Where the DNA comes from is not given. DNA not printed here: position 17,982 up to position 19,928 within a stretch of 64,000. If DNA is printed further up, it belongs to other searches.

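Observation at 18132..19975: Cys-free YjfB-like 65-aa peptide translationally coupled to a nucleotidyltransferase-like / radical SAM / SPASM fusion enzyme at the tail of the late flagellar operon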

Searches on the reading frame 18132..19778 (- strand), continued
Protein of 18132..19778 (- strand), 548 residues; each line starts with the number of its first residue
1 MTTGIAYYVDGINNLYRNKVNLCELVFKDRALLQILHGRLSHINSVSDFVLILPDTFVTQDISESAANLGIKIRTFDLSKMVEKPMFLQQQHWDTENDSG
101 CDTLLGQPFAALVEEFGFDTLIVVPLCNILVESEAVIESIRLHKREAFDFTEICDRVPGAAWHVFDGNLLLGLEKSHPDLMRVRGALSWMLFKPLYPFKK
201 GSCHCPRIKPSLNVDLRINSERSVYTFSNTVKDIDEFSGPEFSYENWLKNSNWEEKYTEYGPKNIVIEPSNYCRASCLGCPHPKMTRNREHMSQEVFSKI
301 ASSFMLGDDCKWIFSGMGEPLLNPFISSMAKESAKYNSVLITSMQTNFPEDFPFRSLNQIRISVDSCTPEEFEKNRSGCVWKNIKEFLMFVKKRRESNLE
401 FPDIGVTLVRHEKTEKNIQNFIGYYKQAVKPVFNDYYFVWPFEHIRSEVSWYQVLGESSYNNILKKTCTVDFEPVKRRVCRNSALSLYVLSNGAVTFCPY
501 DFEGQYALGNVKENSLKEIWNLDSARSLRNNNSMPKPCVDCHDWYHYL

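Call 30: search_protein_families(library=pfam, proteins=[L030:4213-7392:+, L030:2363-3775:+, L030:10098-11312:-, L031:6474-7877:+, L031:10712-12610:+, L012:3436-4068:-, L012:110-3439:-, L016:6530-7849:-, L032:5719-7857:-, L032:9678-10004:+], max_evalue=0.001)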
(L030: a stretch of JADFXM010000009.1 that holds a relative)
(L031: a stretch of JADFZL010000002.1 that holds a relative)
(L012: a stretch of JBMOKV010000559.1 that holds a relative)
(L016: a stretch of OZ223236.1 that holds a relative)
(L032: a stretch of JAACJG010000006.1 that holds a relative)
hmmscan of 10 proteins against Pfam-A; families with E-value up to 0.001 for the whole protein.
L030:4213-7392:+ (1059 aa): 9 families
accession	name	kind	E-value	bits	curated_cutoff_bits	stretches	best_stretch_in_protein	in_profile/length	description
PF17963.7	Big_9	-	3.6e-17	63.5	23.6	3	450-518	18-89/89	Bacterial Ig domain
PF22352.2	K319L-like_PKD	-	8.8e-14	51.7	27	1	448-519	9-84/84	K319L-like, PKD domain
PF18911.6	PKD_4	-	8.8e-12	45.4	27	0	524-607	1-83/85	PKD domain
PF00801.26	PKD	-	1.3e-07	32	23.5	0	440-511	4-73/80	PKD domain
PF21027.3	Sde0182_C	-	1.8e-07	32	27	0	261-279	2-21/83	Cellulose-binding protein Sde0182, C-terminal domain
PF13715.12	CarbopepD_reg_2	-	8.6e-07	29.4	32.2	0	81-127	9-53/88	CarboxypepD_reg-like domain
PF13620.12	CarboxypepD_reg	-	4.8e-06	27.3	32.3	0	81-127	9-57/82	Carboxypeptidase regulatory-like domain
PF17892.7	Cadherin_5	-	0.00022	21.4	26.5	0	545-609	28-97/98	Cadherin-like domain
PF17803.7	Cadherin_4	-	0.00066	20.6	25.1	0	514-571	2-63/71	Bacterial cadherin-like domain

L030:2363-3775:+ (470 aa): 3 families
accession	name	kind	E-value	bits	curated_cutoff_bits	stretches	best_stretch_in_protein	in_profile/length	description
PF13646.12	HEAT_2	-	1.1e-12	48.5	27.7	2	258-305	11-58/88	HEAT repeats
PF02985.28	HEAT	-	7.7e-09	35.4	23.5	0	281-305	3-27/31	HEAT repeat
PF03130.22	HEAT_PBS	-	0.00021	22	20.9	0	263-289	1-27/27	PBS lyase HEAT-like repeat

L030:10098-11312:- (404 aa): 0 families

L031:6474-7877:+ (467 aa): 2 families
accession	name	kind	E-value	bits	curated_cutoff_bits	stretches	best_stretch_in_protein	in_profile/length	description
PF00232.24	Glyco_hydro_1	-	1.4e-162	541.7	22.6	1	5-467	4-453/453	Glycosyl hydrolase family 1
PF00331.26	Glyco_hydro_10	-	0.00028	20.7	22.1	0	367-441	227-295/311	Glycosyl hydrolase family 10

L031:10712-12610:+ (632 aa): 6 families
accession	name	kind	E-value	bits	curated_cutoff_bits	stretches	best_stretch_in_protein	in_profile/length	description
PF13292.11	DXP_synthase_N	-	4e-115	384.3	21.2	1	6-281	1-274/274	1-deoxy-D-xylulose-5-phosphate synthase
PF02779.29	Transket_pyr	-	2.5e-50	171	27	1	318-477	4-171/174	Transketolase, pyrimidine binding domain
PF02780.25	Transketolase_C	-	1.6e-28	99.5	25.9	1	493-614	1-124/124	Transketolase, C-terminal domain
PF00456.26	Transketolase_N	-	2.4e-07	30.5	22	1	36-184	16-191/334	Transketolase, thiamine diphosphate binding domain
PF02775.26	TPP_enzyme_C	-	1.6e-05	25.2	21.9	1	119-178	31-84/151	Thiamine pyrophosphate enzyme, C-terminal TPP binding domain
PF00676.26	E1_dh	-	0.00089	18.7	22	0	120-182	105-167/300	Dehydrogenase E1 component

L012:3436-4068:- (210 aa): 0 families

L012:110-3439:- (1109 aa): 1 family
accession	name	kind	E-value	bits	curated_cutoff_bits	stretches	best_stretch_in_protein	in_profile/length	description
PF18911.6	PKD_4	-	1.5e-05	25.4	27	0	338-387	27-69/85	PKD domain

L016:6530-7849:- (439 aa): 4 families
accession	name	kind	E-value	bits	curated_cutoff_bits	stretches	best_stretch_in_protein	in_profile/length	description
PF16254.10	DUF4910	-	1.4e-104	348.8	26.6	1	22-361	1-247/247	Domain of unknown function (DUF4910)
PF09940.16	DUF2172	-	7.2e-40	135.7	27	1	73-164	1-92/92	Domain of unknown function (DUF2172)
PF16221.11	HTH_47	-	6.9e-22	77.2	27.1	1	364-436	3-77/78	winged helix-turn-helix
PF04389.22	Peptidase_M28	-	0.00098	19.3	21.3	0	268-351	110-189/193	Peptidase family M28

L032:5719-7857:- (712 aa): 1 family
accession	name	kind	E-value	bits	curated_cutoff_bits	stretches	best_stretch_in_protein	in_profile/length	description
PF00149.33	Metallophos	-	1.2e-14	55.7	21.5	1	72-276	3-190/191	Calcineurin-like phosphoesterase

L032:9678-10004:+ (108 aa): 1 family
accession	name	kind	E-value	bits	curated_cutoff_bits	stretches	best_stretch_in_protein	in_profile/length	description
PF01329.24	Pterin_4a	-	8.9e-27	93.5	26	1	16-106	2-91/91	Pterin 4 alpha carbinolamine dehydratase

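Call 49: search_protein_families(library=pfam, proteins=[L022:9731-12235:-, L022:14171-15070:-, L022:15084-15707:-, L022:15724-16875:-, L016:9808-11619:+, L016:11849-12313:+, L016:12282-13085:+, L016:13085-14230:+, L025:9796-10896:+, L025:11225-13117:+], max_evalue=0.001)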
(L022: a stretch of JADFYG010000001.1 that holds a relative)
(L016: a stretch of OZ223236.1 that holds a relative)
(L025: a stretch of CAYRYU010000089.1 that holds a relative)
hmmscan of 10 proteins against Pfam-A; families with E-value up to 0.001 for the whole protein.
L022:9731-12235:- (834 aa): 5 families
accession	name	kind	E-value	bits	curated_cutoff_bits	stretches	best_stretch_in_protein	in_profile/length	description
PF00072.30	Response_reg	-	3.3e-47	159.7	30.2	2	709-823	1-110/111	Response regulator receiver domain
PF02518.31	HATPase_c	-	2.7e-30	105.5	26.4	1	402-517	1-110/111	Histidine kinase-, DNA gyrase B-, and HSP90-like ATPase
PF00512.31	HisKA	-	1.3e-21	76.8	26.9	1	290-354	1-65/66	His Kinase A (phospho-acceptor) domain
PF11845.13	Tll0287-like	-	2.4e-15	57.7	24.1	1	122-233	23-144/144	Tll0287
PF23198.2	PDE8A_N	-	3.3e-05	24.3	29.6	1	713-798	19-100/147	PDE8A-like, N-terminal domain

L022:14171-15070:- (299 aa): 7 families
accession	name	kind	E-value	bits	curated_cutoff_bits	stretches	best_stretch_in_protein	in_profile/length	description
PF00977.27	His_biosynth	-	7.5e-58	196.1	23.6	1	6-269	2-224/228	Histidine biosynthesis protein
PF03060.21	NMO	-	3.1e-08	33.8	28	1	194-274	146-231/331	Nitronate monooxygenase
PF01207.24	Dus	-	1.2e-06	28.4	20.4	0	60-120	170-230/311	Dihydrouridine synthase (Dus)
PF02581.23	TMP-TENI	-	2.1e-05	24.4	27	0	199-263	115-175/180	Thiamine monophosphate synthase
PF05690.20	ThiG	-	0.00017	21.4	23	0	64-114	165-215/247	Thiazole biosynthesis protein ThiG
PF04309.18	G3P_antiterm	-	0.00019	21.4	27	0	225-264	129-167/173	Glycerol-3-phosphate responsive antiterminator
PF00478.31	IMPDH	-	0.00029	20.4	25.6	0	229-275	201-246/345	IMP dehydrogenase / GMP reductase domain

L022:15084-15707:- (207 aa): 4 families
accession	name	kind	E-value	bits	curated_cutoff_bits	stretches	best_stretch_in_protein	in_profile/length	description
PF00117.34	GATase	-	3.1e-19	69.8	22.8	1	4-205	1-187/190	Glutamine amidotransferase class-I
PF07685.20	GATase_3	-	4.9e-09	36.5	27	1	24-106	24-115/196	CobB/CobQ-like glutamine amidotransferase domain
PF01174.25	SNO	-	4e-06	27.3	27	1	16-108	11-102/188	SNO glutamine amidotransferase family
PF07722.19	Peptidase_C26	-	7.5e-05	23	20.5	1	66-191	98-219/219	Peptidase C26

L022:15724-16875:- (383 aa): 0 families

L016:9808-11619:+ (603 aa): 2 families
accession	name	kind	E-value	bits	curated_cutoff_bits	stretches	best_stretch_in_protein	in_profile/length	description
PF21211.3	FkbH_N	-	1.3e-13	51.7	27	1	44-237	3-188/192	FkbH, N-terminal domain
PF12689.13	Acid_PPase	-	1.6e-05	25.2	27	1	249-369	4-140/169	Acid Phosphatase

L016:11849-12313:+ (154 aa): 1 family
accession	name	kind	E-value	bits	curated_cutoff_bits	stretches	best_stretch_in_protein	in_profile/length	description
PF01575.25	MaoC_dehydratas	-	5.2e-14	52.4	27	1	25-119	15-110/123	MaoC like domain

L016:12282-13085:+ (267 aa): 1 family
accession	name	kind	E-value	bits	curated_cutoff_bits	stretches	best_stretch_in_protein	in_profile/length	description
PF02522.19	Antibiotic_NAT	-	4e-41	141.5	25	1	39-252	2-228/232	Aminoglycoside 3-N-acetyltransferase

L016:13085-14230:+ (381 aa): 7 families
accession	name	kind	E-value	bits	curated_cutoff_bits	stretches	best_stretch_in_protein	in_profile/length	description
PF13489.12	Methyltransf_23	-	1.7e-16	60.8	27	1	96-225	20-162/164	Methyltransferase domain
PF08241.18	Methyltransf_11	-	3.6e-09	37.6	21.2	1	103-192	1-95/95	Methyltransferase domain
PF08484.17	Methyltransf_14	-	2e-06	28.1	23.5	1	274-375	55-157/160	C-methyltransferase C-terminal domain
PF08242.18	Methyltransf_12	-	4.5e-06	27.7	30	1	103-189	1-97/98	Methyltransferase domain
PF08003.17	Methyltransf_9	-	5e-06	26.2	23.8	1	98-202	115-227/315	Protein of unknown function (DUF1698)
PF13649.12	Methyltransf_25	-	4.4e-05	24.5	27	1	102-188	1-97/97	Methyltransferase domain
PF13847.12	Methyltransf_31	-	0.0001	22.4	27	1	98-196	3-113/145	Methyltransferase domain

L025:9796-10896:+ (366 aa): 1 family
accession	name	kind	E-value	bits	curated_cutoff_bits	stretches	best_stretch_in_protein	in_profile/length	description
PF02445.21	NadA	-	2.1e-92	309.9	27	1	30-363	3-295/295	Quinolinate synthetase A protein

L025:11225-13117:+ (630 aa): 0 families

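Call 55: search_protein_families(library=ncbifam, proteins=[P0018, P0019, P0014, P0010, P0015, P0011, P0005, L030:8001-9650:+, L031:7893-9563:+, L029:8001-9656:+], max_evalue=0.00001)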
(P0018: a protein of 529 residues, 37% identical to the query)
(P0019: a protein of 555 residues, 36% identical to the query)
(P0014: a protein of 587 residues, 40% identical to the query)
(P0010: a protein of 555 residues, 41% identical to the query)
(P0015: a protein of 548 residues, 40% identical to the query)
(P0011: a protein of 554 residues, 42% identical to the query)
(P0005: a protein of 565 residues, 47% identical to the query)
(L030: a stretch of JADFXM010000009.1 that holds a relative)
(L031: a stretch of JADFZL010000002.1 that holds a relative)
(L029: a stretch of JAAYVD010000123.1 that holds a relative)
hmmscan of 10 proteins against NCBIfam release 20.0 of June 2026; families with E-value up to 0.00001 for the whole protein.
P0018 (529 aa): 3 families
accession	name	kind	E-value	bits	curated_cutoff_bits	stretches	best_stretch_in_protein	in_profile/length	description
TIGR04321.1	spiroSPASM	subfamily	1.3e-12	47.2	250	1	123-526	120-506/510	spiro-SPASM protein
TIGR04317.1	W_rSAM_matur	equivalog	3.9e-10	39.4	380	1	236-382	5-155/349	tungsten cofactor oxidoreductase radical SAM maturase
TIGR04311.1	rSAM_Geo_metal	subfamily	1.3e-07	31.1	400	1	234-383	2-159/423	radical SAM/SPASM family putative metalloenzyme maturase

P0019 (555 aa): 4 families
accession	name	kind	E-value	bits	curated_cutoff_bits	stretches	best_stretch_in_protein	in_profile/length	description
TIGR04321.1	spiroSPASM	subfamily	1.7e-13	50.1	250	1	192-553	163-506/510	spiro-SPASM protein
TIGR04317.1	W_rSAM_matur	equivalog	5.9e-13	48.7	380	1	263-432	4-177/349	tungsten cofactor oxidoreductase radical SAM maturase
TIGR04311.1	rSAM_Geo_metal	subfamily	3.4e-08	33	400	1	262-417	2-165/423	radical SAM/SPASM family putative metalloenzyme maturase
NF033640.1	N_Twi_rSAM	subfamily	4.2e-06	26.1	170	0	481-551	5-71/398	twitch domain-containing radical SAM protein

P0014 (587 aa): 3 families
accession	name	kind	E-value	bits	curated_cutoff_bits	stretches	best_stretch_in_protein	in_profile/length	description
TIGR04317.1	W_rSAM_matur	equivalog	4.3e-12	45.8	380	1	298-447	7-160/349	tungsten cofactor oxidoreductase radical SAM maturase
TIGR04321.1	spiroSPASM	subfamily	3.7e-11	42.4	250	1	493-584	420-506/510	spiro-SPASM protein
TIGR04311.1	rSAM_Geo_metal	subfamily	1.1e-09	37.9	400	1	295-447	3-163/423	radical SAM/SPASM family putative metalloenzyme maturase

P0010 (555 aa): 4 families
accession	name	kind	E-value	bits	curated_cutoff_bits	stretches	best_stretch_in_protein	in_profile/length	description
TIGR04321.1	spiroSPASM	subfamily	1.2e-23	83.6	250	1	218-553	189-507/510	spiro-SPASM protein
TIGR04317.1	W_rSAM_matur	equivalog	6.9e-20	71.5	380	1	264-428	5-173/349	tungsten cofactor oxidoreductase radical SAM maturase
TIGR04311.1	rSAM_Geo_metal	subfamily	5.3e-15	55.4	400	1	261-418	1-166/423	radical SAM/SPASM family putative metalloenzyme maturase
NF033640.1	N_Twi_rSAM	subfamily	5.6e-08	32.3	170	0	481-550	5-71/398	twitch domain-containing radical SAM protein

P0015 (548 aa): 4 families
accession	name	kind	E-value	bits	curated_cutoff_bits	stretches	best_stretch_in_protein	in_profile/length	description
TIGR04321.1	spiroSPASM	subfamily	5.1e-28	98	250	1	207-545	185-506/510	spiro-SPASM protein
TIGR04317.1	W_rSAM_matur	equivalog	1.9e-16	60.1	380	1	257-421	5-173/349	tungsten cofactor oxidoreductase radical SAM maturase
TIGR04311.1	rSAM_Geo_metal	subfamily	1.8e-10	40.4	400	1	255-416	2-171/423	radical SAM/SPASM family putative metalloenzyme maturase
NF033640.1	N_Twi_rSAM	subfamily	4.6e-06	26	170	0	474-543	5-71/398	twitch domain-containing radical SAM protein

P0011 (554 aa): 3 families
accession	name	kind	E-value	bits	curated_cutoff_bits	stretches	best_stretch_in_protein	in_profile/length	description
TIGR04321.1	spiroSPASM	subfamily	3.1e-21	75.6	250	1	254-553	225-506/510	spiro-SPASM protein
TIGR04317.1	W_rSAM_matur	equivalog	2.1e-16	60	380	1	261-424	5-173/349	tungsten cofactor oxidoreductase radical SAM maturase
TIGR04311.1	rSAM_Geo_metal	subfamily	8.9e-12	44.8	400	1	259-424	2-175/423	radical SAM/SPASM family putative metalloenzyme maturase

P0005 (565 aa): 3 families
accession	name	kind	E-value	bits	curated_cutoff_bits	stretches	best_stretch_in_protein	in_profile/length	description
TIGR04321.1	spiroSPASM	subfamily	1.3e-16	60.3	250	1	271-562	228-506/510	spiro-SPASM protein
TIGR04311.1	rSAM_Geo_metal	subfamily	1.1e-15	57.6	400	1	273-421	2-158/423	radical SAM/SPASM family putative metalloenzyme maturase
TIGR04317.1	W_rSAM_matur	equivalog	5.8e-13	48.7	380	1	273-431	3-165/349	tungsten cofactor oxidoreductase radical SAM maturase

L030:8001-9650:+ (550 aa): 4 families
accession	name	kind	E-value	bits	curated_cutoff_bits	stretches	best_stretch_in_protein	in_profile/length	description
TIGR04321.1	spiroSPASM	subfamily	2.3e-28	99.1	250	2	474-548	433-506/510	spiro-SPASM protein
TIGR04317.1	W_rSAM_matur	equivalog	4.1e-16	59.1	380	1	261-415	4-160/349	tungsten cofactor oxidoreductase radical SAM maturase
TIGR04311.1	rSAM_Geo_metal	subfamily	7.3e-11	41.7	400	1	260-413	2-161/423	radical SAM/SPASM family putative metalloenzyme maturase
NF033640.1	N_Twi_rSAM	subfamily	2.5e-07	30.2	170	0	242-395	92-269/398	twitch domain-containing radical SAM protein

L031:7893-9563:+ (556 aa): 9 families
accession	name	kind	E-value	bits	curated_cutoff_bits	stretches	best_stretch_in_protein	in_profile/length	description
TIGR04321.1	spiroSPASM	subfamily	1.1e-26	93.6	250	1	155-554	122-506/510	spiro-SPASM protein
TIGR04317.1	W_rSAM_matur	equivalog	9.6e-19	67.7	380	1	265-419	4-161/349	tungsten cofactor oxidoreductase radical SAM maturase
TIGR04311.1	rSAM_Geo_metal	subfamily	4.7e-13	49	400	1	264-430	2-174/423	radical SAM/SPASM family putative metalloenzyme maturase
TIGR02666.1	moaA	equivalog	7.6e-09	35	284.05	1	272-398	17-154/336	GTP 3',8-cyclase MoaA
TIGR04133.1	rSAM_w_lipo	hypoth_equivalog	4.8e-07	29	425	0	465-553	244-324/350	TIGR04133 family radical SAM/SPASM protein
TIGR03962.1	mycofact_rSAM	equivalog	5.7e-07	29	265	0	264-332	11-79/339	mycofactocin radical SAM maturase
TIGR03977.1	rSAM_pair_HxsC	equivalog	1.1e-06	27.8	267.9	1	272-326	32-85/292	His-Xaa-Ser system radical SAM maturase HxsC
TIGR02109.1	PQQ_syn_pqqE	equivalog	4.7e-06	25.8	381.35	1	263-374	5-120/358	pyrroloquinoline quinone biosynthesis protein PqqE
NF049973.1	radical_Rv1681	equivalog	6.7e-06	25.3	380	0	273-393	80-205/326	Rv1681 family radical SAM protein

L029:8001-9656:+ (552 aa): 3 families
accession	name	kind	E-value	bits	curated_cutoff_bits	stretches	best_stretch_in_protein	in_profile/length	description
TIGR04321.1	spiroSPASM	subfamily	1.9e-18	66.4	250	2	458-549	419-506/510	spiro-SPASM protein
TIGR04317.1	W_rSAM_matur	equivalog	1.2e-11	44.4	380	1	260-335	3-79/349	tungsten cofactor oxidoreductase radical SAM maturase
TIGR04311.1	rSAM_Geo_metal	subfamily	3.2e-09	36.3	400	0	260-332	2-74/423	radical SAM/SPASM family putative metalloenzyme maturase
